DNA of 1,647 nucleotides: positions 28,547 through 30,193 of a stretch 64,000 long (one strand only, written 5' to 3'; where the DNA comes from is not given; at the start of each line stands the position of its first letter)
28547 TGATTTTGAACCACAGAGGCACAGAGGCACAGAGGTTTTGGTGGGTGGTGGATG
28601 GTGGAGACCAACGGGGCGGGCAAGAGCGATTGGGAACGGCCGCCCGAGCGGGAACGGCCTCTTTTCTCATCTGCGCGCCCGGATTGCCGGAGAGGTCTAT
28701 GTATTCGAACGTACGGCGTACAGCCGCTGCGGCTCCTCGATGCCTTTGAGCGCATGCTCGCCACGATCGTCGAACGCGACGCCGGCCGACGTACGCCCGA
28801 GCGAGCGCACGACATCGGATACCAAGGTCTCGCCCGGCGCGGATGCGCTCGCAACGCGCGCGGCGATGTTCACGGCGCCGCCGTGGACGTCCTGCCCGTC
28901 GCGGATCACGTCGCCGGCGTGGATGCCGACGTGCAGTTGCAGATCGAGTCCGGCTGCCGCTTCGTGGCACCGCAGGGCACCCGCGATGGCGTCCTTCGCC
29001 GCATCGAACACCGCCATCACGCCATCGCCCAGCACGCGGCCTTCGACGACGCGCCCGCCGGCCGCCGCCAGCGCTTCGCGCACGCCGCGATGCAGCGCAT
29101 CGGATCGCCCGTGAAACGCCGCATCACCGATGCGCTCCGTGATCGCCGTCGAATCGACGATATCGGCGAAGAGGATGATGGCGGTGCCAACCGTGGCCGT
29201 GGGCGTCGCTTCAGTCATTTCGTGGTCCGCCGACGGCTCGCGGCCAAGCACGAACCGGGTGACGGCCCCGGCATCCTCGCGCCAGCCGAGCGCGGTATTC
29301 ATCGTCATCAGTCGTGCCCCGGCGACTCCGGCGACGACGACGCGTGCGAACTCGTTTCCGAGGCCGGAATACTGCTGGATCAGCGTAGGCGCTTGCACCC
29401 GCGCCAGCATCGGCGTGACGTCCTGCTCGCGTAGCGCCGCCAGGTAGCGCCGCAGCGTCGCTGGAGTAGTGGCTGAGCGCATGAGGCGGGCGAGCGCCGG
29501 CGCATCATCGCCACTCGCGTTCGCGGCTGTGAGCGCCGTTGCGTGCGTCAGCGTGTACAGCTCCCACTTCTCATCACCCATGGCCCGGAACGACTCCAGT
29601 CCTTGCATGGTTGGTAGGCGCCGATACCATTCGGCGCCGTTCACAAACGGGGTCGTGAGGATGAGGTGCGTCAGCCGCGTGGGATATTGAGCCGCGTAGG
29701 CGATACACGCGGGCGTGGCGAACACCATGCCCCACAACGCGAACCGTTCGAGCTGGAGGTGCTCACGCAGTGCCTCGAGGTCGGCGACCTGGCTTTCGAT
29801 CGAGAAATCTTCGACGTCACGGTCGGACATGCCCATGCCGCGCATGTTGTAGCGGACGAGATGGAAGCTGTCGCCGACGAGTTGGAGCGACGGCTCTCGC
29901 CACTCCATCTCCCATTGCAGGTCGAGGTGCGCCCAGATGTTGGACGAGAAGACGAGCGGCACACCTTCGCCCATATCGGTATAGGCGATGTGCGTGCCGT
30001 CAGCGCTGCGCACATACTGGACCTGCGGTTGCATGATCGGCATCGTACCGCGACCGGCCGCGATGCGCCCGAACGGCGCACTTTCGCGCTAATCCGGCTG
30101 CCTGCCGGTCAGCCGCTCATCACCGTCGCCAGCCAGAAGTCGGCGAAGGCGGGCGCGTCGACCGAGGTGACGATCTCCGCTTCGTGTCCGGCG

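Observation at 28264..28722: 229-bp tandem duplication fusing the panE-like 5' end and the cyclase-fusion 3' end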

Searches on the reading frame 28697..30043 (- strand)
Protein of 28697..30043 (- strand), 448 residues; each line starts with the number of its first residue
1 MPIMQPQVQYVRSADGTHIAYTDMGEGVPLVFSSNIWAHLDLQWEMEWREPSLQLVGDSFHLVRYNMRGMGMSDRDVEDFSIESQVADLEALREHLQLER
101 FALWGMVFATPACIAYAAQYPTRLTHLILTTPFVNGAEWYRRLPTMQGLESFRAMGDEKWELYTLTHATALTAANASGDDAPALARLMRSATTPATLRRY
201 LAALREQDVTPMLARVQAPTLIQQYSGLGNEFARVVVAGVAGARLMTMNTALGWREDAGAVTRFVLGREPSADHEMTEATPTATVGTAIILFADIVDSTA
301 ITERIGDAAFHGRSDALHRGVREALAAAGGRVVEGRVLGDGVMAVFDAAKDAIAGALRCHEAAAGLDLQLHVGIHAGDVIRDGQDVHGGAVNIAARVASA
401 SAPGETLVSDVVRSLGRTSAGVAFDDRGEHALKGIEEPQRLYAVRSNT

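Call 6: search_protein_families(library=pfam, proteins=[window:28697-30043:-])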
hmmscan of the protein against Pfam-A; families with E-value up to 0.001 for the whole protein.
window:28697-30043:- (448 aa): 2 families
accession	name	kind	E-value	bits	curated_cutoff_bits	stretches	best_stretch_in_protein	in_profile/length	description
PF00561.26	Abhydrolase_1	-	9.3e-11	42.3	25.8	1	55-148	22-122/245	alpha/beta hydrolase fold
PF00211.25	Guanylate_cyc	-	6.1e-10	39.4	21.9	1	287-443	8-180/183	Adenylate and Guanylate cyclase catalytic domain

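Call 16: find_encoding_contigs(protein=window:28697-30043:-, flank=6000, max_places=10)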
Protein window:28697-30043:- (448 aa): no gene with exactly this product is on record in the collection.

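Call 18: find_related_loci(query=window:28697-30043:-, collection=genome_contigs, flank=6000)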
Query window:28697-30043:- (448 aa) in genome_contigs; peptide patterns used: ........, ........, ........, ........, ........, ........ (x = any residue, [..] = any of these).
300 stretches matched a pattern; 100 encode a relative of the query (tblastn E <= 1e-3); the best 80 are kept; 80 distinct loci.
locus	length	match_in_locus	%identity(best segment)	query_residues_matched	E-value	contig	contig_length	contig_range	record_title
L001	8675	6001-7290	44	6-444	7e-99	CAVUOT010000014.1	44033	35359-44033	MAG: uncultured Chloroflexia bacterium isolate MFD05942.bin.2.347 genome assembly, contig: contig_81083, whole genome sh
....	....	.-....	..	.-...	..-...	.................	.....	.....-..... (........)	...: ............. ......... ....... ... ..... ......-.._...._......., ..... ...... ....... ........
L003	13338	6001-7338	30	3-447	6e-45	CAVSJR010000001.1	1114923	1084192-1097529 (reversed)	MAG: uncultured Actinomycetes bacterium isolate MFD09212.bin.2.46 genome assembly, contig: contig_11900, whole genome sh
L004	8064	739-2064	31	6-444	1e-44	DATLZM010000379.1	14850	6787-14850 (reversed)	MAG TPA_asm: Actinomycetota bacterium isolate SMAG_U13298 k141_423865, whole genome shotgun sequence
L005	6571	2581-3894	31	7-446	4e-41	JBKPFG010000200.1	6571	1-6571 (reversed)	MAG: Actinomycetota bacterium isolate HAY_GM_MAG_00027 HAY_GM_000000181309, whole genome shotgun sequence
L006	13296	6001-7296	32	2-444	5e-40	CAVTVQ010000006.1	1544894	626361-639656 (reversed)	MAG: uncultured Actinomycetes bacterium isolate MFD09267.bin.2.334 genome assembly, contig: contig_28229, whole genome s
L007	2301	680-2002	32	4-444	1e-40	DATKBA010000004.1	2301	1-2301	MAG TPA_asm: Gaiellaceae bacterium isolate SMAG_U14408 k141_1836517, whole genome shotgun sequence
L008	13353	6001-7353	30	6-447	2e-39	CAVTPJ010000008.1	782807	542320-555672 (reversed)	MAG: uncultured Thermoleophilia bacterium isolate MFD00905.bin.2.53 genome assembly, contig: contig_5232, whole genome s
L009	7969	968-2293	31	5-445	2e-38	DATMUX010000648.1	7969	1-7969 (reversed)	MAG TPA_asm: Acidimicrobiia bacterium isolate SMAG_U13053 k141_172914, whole genome shotgun sequence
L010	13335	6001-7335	31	3-448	8e-38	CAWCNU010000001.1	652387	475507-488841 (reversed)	MAG: uncultured Actinomycetes bacterium isolate MFD04212.bin.1.24 genome assembly, contig: contig_20868, whole genome sh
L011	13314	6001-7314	29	4-444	4e-37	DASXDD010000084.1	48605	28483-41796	MAG TPA_asm: Solirubrobacteraceae bacterium isolate SMAG_U5077 k141_4111111, whole genome shotgun sequence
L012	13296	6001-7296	31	4-444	2e-36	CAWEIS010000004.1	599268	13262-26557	MAG: uncultured Actinomycetes bacterium isolate MFD07639.bin.1.71 genome assembly, contig: contig_17061, whole genome sh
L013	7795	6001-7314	30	3-442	3e-36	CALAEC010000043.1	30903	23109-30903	MAG TPA_asm: uncultured actinobacterium isolate ERR671918_bin.18_CONCOCT_v1.1_MAG genome assembly, contig: ERZ1756179.10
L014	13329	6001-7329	30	6-447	2e-36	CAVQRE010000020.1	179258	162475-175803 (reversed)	MAG: uncultured Thermoleophilia bacterium isolate MFD02134.bin.2.211 genome assembly, contig: contig_6688, whole genome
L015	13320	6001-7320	31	5-444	4e-36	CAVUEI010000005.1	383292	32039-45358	MAG: uncultured Acidimicrobiaceae bacterium isolate MFD04967.bin.2.124 genome assembly, contig: contig_29156, whole geno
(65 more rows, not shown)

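Call 36: find_homologous_proteins(query=window:28697-30043:-, max_evalue=1e-40)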
Query window:28697-30043:- (448 aa): 2283 proteins with E <= 1e-40 among 8000 candidates; the best 120 are listed.
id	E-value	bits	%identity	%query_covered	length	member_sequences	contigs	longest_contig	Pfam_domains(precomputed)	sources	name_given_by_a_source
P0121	1.8e-293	991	100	100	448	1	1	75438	PF00561.27,PF00211.26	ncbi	-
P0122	2.4e-166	572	62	99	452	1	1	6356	PF00561.27,PF00211.26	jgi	jgi:class 3 adenylate cyclase/pimeloyl-ACP methyl ester carboxylesterase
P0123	3.7e-166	571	61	99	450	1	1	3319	PF00561.27,PF00211.26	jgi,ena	-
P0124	1.6e-152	526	57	99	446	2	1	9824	PF00561.27,PF00211.26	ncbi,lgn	-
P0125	2.7e-150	519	57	99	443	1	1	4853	PF00561.27,PF00211.26,PF12146.16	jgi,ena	-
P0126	4.5e-150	518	57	99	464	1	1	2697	PF00561.27,PF00211.26,PF12146.16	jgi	jgi:class 3 adenylate cyclase/pimeloyl-ACP methyl ester carboxylesterase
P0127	1.0e-149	517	56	99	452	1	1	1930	PF00561.27,PF00211.26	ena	-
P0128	6.0e-148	511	59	94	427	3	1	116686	PF00561.27,PF00211.26,PF12146.16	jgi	jgi:class 3 adenylate cyclase/pimeloyl-ACP methyl ester carboxylesterase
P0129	1.8e-147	510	56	98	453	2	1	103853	PF00561.27,PF00211.26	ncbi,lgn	-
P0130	1.9e-144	500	55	99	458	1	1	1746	PF00561.27,PF00211.26,PF12146.16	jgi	jgi:class 3 adenylate cyclase/pimeloyl-ACP methyl ester carboxylesterase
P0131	4.9e-143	495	54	98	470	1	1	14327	PF00561.27,PF00211.26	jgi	jgi:class 3 adenylate cyclase/pimeloyl-ACP methyl ester carboxylesterase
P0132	6.4e-143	495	55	99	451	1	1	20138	PF00561.27,PF00211.26,PF12146.16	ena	-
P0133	8.5e-143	494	56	99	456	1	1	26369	PF00561.27,PF00211.26,PF12146.16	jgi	jgi:class 3 adenylate cyclase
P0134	2.8e-140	486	54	99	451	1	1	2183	PF12697.14,PF00561.27,PF00211.26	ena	-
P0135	3.1e-140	486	55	99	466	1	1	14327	PF00561.27,PF00211.26,PF12146.16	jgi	jgi:class 3 adenylate cyclase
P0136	3.1e-139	483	54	98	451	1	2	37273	PF00561.27,PF00211.26,PF12146.16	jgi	jgi:class 3 adenylate cyclase/pimeloyl-ACP methyl ester carboxylesterase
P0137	9.6e-139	481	54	98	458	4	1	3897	PF00561.27,PF00211.26,PF12146.16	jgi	-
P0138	1.1e-138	481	54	99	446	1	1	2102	PF00561.27,PF00211.26,PF12146.16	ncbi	-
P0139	7.7e-138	478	54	99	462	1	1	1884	PF00561.27,PF00211.26,PF12146.16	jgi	jgi:class 3 adenylate cyclase/pimeloyl-ACP methyl ester carboxylesterase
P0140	3.4e-137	476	54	99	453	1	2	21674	PF00561.27,PF00211.26,PF12146.16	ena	-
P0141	7.1e-137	475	54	98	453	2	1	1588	PF00561.27,PF00211.26,PF12146.16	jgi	-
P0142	4.2e-132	459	51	98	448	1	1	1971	PF00561.27,PF00211.26,PF12146.16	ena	-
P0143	5.9e-132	459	51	98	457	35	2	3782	PF00561.27,PF00211.26,PF12146.16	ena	-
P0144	1.5e-129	451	50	98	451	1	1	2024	PF12697.14,PF00561.27,PF00211.26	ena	-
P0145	2.1e-127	444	51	99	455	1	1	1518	PF00561.27,PF00211.26,PF12146.16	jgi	-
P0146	2.0e-125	437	56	87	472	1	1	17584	PF00561.27,PF00211.26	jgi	jgi:class 3 adenylate cyclase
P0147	2.1e-124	434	51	98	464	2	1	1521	PF00561.27,PF00211.26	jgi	jgi:class 3 adenylate cyclase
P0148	4.7e-121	423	50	95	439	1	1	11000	PF12697.14,PF00561.27,PF00211.26,PF12146.16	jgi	jgi:class 3 adenylate cyclase/pimeloyl-ACP methyl ester carboxylesterase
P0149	1.4e-114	401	39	97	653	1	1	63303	PF12697.14,PF00561.27,PF00211.26,PF12146.16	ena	-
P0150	3.1e-111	390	48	98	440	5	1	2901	PF12697.14,PF00561.27,PF00211.26,PF12146.16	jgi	jgi:class 3 adenylate cyclase/pimeloyl-ACP methyl ester carboxylesterase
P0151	1.4e-110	388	47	99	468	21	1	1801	PF12697.14,PF00561.27,PF00211.26,PF12146.16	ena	-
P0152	7.5e-110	386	46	99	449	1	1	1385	PF00561.27,PF00211.26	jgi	jgi:class 3 adenylate cyclase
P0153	7.9e-110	386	48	99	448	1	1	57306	PF00561.27,PF00211.26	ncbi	-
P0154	1.2e-109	385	48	99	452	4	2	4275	PF12697.14,PF00561.27,PF00211.26,PF12146.16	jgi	-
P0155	1.6e-109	385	47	99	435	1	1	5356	PF12697.14,PF03096.21,PF00561.27,PF00211.26,PF12146.16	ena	-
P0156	3.0e-109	384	46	99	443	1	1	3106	PF00561.27,PF00211.26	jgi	jgi:class 3 adenylate cyclase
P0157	5.8e-109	383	46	99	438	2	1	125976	PF12697.14,PF00561.27,PF00211.26,PF12146.16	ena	-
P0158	6.7e-109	383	47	98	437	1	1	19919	PF12697.14,PF00561.27,PF00211.26,PF12146.16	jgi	jgi:class 3 adenylate cyclase/pimeloyl-ACP methyl ester carboxylesterase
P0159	6.9e-109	383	47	99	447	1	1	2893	PF00561.27,PF00211.26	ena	-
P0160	3.1e-108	380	46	99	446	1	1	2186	PF00561.27,PF00211.26,PF12146.16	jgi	jgi:class 3 adenylate cyclase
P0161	7.9e-108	379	47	99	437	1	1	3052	PF03096.21,PF00561.27,PF00211.26,PF12146.16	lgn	-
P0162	1.3e-107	378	46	99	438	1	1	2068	PF12697.14,PF03096.21,PF00561.27,PF00211.26,PF12146.16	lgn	-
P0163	1.4e-107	378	46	99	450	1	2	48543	PF12697.14,PF00561.27,PF00211.26,PF12146.16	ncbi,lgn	-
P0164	2.0e-107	378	45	99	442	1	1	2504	PF12697.14,PF00561.27,PF00211.26,PF12146.16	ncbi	-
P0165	2.6e-107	377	46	99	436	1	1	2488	PF12697.14,PF00561.27,PF00211.26,PF12146.16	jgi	jgi:class 3 adenylate cyclase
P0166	5.3e-107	376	47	100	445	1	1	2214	PF12697.14,PF00561.27,PF00211.26,PF12146.16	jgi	jgi:class 3 adenylate cyclase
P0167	5.9e-107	376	47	99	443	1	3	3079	PF12697.14,PF00561.27,PF00211.26,PF12146.16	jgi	jgi:class 3 adenylate cyclase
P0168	1.3e-106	375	46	99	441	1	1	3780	PF12697.14,PF00561.27,PF00211.26,PF12146.16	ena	-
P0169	2.3e-106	374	45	99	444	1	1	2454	PF00561.27,PF00211.26,PF12146.16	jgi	jgi:class 3 adenylate cyclase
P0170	4.6e-106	373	52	81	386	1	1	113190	PF00561.27,PF12146.16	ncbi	-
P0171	4.8e-106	373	45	100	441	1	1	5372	PF12697.14,PF00561.27,PF00211.26,PF12146.16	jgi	jgi:class 3 adenylate cyclase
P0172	1.2e-105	372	45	99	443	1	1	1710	PF00561.27,PF00211.26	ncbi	-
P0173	1.2e-105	372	47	96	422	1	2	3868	PF12697.14,PF00561.27,PF00211.26,PF12146.16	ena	-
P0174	1.3e-105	372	46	98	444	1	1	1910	PF00561.27,PF00211.26,PF12146.16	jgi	-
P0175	1.7e-105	371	46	99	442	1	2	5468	PF00561.27,PF00211.26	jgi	-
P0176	2.9e-105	371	46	99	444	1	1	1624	PF00561.27,PF00211.26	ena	-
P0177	3.1e-105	370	45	99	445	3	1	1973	PF00561.27,PF00211.26,PF12146.16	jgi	-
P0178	4.1e-105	370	46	99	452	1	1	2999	PF12697.14,PF00561.27,PF00211.26,PF12146.16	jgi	jgi:class 3 adenylate cyclase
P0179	4.5e-105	370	45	99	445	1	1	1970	PF00561.27,PF00211.26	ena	-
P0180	5.2e-105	370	47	94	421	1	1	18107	PF12697.14,PF00561.27,PF00211.26,PF12146.16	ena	-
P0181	5.8e-105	370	46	100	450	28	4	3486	PF03096.21,PF00561.27,PF00211.26,PF12146.16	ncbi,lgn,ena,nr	ncbi:MAG: alpha/beta fold hydrolase [Deltaproteobacteria bacterium]|nr:MAG: alpha/beta fold hydrolas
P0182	6.9e-105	369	45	99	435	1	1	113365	PF12697.14,PF00561.27,PF00211.26,PF12146.16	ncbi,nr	ncbi:MAG: adenylate/guanylate cyclase domain-containing protein [Dehalococcoidia bacterium]|nr:adeny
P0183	7.2e-105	369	47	99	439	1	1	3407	PF00561.27,PF00211.26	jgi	-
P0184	8.7e-105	369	45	100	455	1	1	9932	PF12697.14,PF00561.27,PF00211.26,PF12146.16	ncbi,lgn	-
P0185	1.1e-104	369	45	99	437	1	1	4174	PF12697.14,PF03096.21,PF00561.27,PF00211.26,PF12146.16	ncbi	-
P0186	1.4e-104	368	44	98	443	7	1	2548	PF12697.14,PF03096.21,PF00561.27,PF00211.26,PF12146.16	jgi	-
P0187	1.5e-104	368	45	98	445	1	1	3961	PF00561.27,PF00211.26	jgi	jgi:class 3 adenylate cyclase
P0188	1.5e-104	368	46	99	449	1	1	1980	PF00561.27,PF00211.26,PF12146.16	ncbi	-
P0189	1.7e-104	368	46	99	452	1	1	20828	PF00561.27,PF00211.26,PF12146.16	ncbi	-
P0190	2.3e-104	368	45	99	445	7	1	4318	PF00561.27,PF00211.26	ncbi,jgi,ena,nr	ncbi:MAG TPA: adenylate/guanylate cyclase domain-containing protein [Dehalococcoidia bacterium]|nr:a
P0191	2.3e-104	368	44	99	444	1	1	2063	PF00561.27,PF00211.26,PF12146.16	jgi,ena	-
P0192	3.2e-104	367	44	99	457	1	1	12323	PF00561.27,PF00211.26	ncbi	-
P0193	3.3e-104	367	46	98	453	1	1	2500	PF12697.14,PF00561.27,PF00211.26,PF12146.16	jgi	jgi:class 3 adenylate cyclase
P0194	3.8e-104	367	44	98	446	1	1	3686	PF00561.27,PF00211.26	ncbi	ncbi:MAG: adenylate/guanylate cyclase domain-containing protein [Dehalococcoidia bacterium]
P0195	3.9e-104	367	46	99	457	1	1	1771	PF12697.14,PF00561.27,PF00211.26,PF12146.16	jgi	jgi:class 3 adenylate cyclase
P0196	4.6e-104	367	46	99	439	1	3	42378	PF00561.27,PF00211.26,PF12146.16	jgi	jgi:class 3 adenylate cyclase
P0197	4.9e-104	367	46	99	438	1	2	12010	PF12697.14,PF03096.21,PF00561.27,PF00211.26,PF12146.16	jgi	-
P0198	5.1e-104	366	44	99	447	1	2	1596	PF12697.14,PF00561.27,PF00211.26,PF12146.16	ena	-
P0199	6.2e-104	366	45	99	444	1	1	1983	PF00561.27,PF00211.26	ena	-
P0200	6.3e-104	366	45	99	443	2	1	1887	PF00561.27,PF00211.26,PF12146.16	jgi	-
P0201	7.4e-104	366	43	98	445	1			PF12697.14,PF00561.27,PF00211.26,PF12146.16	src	-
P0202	8.5e-104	366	46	99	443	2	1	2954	PF00561.27,PF00211.26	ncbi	-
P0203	1.3e-103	365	44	99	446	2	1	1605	PF12697.14,PF00561.27,PF00211.26,PF12146.16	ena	-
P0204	1.7e-103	365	45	99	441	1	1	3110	PF12697.14,PF00561.27,PF00211.26,PF12146.16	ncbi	-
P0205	1.7e-103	365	46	99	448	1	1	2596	PF12697.14,PF00561.27,PF00211.26,PF12146.16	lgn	-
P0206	1.9e-103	365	43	99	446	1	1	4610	PF00561.27,PF00211.26,PF12146.16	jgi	jgi:class 3 adenylate cyclase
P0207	2.2e-103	364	44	99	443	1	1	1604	PF12697.14,PF03096.21,PF00561.27,PF00211.26,PF12146.16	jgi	jgi:class 3 adenylate cyclase/pimeloyl-ACP methyl ester carboxylesterase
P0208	2.4e-103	364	46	99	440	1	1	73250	PF00561.27,PF00211.26,PF12146.16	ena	-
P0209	3.7e-103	364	44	99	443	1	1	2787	PF00561.27,PF00211.26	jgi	jgi:class 3 adenylate cyclase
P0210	4.2e-103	363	45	99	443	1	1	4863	PF00561.27,PF00211.26,PF12146.16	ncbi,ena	-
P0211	4.3e-103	363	45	99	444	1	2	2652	PF00561.27,PF00211.26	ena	-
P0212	4.4e-103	363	44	99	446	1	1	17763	PF12697.14,PF00561.27,PF00211.26,PF12146.16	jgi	jgi:class 3 adenylate cyclase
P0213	4.9e-103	363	45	99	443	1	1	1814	PF00211.26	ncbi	-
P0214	5.7e-103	363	44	99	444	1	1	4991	PF12697.14,PF03096.21,PF00561.27,PF00211.26,PF12146.16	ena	-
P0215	5.9e-103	363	47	98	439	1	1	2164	PF12697.14,PF00561.27,PF00211.26,PF12146.16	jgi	jgi:class 3 adenylate cyclase/pimeloyl-ACP methyl ester carboxylesterase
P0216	7.9e-103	363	44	98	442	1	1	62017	PF12697.14,PF00561.27,PF00211.26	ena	-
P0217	9.2e-103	362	45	99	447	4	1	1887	PF00561.27,PF00211.26,PF12146.16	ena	-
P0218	9.4e-103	362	44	99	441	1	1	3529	PF12697.14,PF00561.27,PF00211.26,PF12146.16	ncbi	-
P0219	1.2e-102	362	47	99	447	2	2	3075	PF00561.27,PF00211.26,PF12146.16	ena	-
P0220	1.3e-102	362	44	99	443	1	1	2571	PF00561.27,PF00211.26,PF12146.16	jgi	jgi:class 3 adenylate cyclase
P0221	1.3e-102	362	44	99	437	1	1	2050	PF03096.21,PF00561.27,PF00211.26,PF12146.16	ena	-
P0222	2.0e-102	361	45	99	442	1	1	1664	PF00561.27,PF00211.26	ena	-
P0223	2.3e-102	361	44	99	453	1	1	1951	PF12697.14,PF00561.27,PF00211.26,PF12146.16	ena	-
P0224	2.4e-102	361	46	99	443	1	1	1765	PF12697.14,PF00561.27,PF00211.26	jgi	jgi:class 3 adenylate cyclase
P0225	2.6e-102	361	45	98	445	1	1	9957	PF00561.27,PF00211.26,PF12146.16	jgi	jgi:class 3 adenylate cyclase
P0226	2.6e-102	361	44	99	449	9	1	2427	PF00561.27,PF00211.26,PF12146.16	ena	-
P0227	2.8e-102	361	44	99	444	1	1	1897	PF00561.27,PF00211.26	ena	-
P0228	3.2e-102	361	46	99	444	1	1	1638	PF00561.27,PF00211.26,PF12146.16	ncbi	-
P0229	3.6e-102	360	43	99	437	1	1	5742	PF03096.21,PF00561.27,PF00211.26,PF12146.16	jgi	jgi:class 3 adenylate cyclase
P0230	3.7e-102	360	45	99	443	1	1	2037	PF00561.27,PF00211.26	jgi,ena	-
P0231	3.7e-102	360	45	99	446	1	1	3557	PF00561.27,PF00211.26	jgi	-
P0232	4.2e-102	360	43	99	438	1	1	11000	PF12697.14,PF00561.27,PF00211.26,PF12146.16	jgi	jgi:class 3 adenylate cyclase/pimeloyl-ACP methyl ester carboxylesterase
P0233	4.4e-102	360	45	99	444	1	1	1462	PF00561.27,PF00211.26,PF12146.16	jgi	jgi:class 3 adenylate cyclase/pimeloyl-ACP methyl ester carboxylesterase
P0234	4.4e-102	360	45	98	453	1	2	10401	PF12697.14,PF00561.27,PF00211.26,PF12146.16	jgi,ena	jgi:class 3 adenylate cyclase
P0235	4.6e-102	360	45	99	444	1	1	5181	PF00561.27,PF00211.26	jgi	-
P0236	5.0e-102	360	45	99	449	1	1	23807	PF12697.14,PF03096.21,PF00561.27,PF00211.26,PF12146.16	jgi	jgi:class 3 adenylate cyclase/pimeloyl-ACP methyl ester carboxylesterase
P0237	5.3e-102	360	47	99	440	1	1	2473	PF00561.27,PF00211.26,PF12146.16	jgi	jgi:class 3 adenylate cyclase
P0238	5.6e-102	360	44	99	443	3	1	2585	PF00561.27,PF00211.26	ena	-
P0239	7.1e-102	359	45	99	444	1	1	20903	PF00561.27,PF00211.26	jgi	jgi:class 3 adenylate cyclase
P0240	8.3e-102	359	45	99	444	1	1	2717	PF12697.14,PF00561.27,PF00211.26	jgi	jgi:class 3 adenylate cyclase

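Call 37: find_encoding_contigs(protein=P0122, flank=5000, max_places=3)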
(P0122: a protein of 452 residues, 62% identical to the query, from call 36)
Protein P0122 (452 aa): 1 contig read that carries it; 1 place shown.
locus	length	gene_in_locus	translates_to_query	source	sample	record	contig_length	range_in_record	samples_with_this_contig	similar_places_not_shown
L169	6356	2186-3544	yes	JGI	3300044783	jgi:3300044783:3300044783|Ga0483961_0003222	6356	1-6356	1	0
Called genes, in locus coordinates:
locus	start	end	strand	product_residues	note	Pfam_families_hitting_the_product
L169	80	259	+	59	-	PF05016:ParE_toxin (weak)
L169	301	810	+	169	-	PF14512:TM1586_NiRdase (faint), PF00881:Nitroreductase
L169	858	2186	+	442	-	PF00211:Guanylate_cyc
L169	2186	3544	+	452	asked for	PF00561:Abhydrolase_1, PF00211:Guanylate_cyc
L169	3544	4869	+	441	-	PF00561:Abhydrolase_1 (weak), PF00211:Guanylate_cyc (weak)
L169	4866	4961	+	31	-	-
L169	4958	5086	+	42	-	-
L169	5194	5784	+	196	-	PF10517:DM13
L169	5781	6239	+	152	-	-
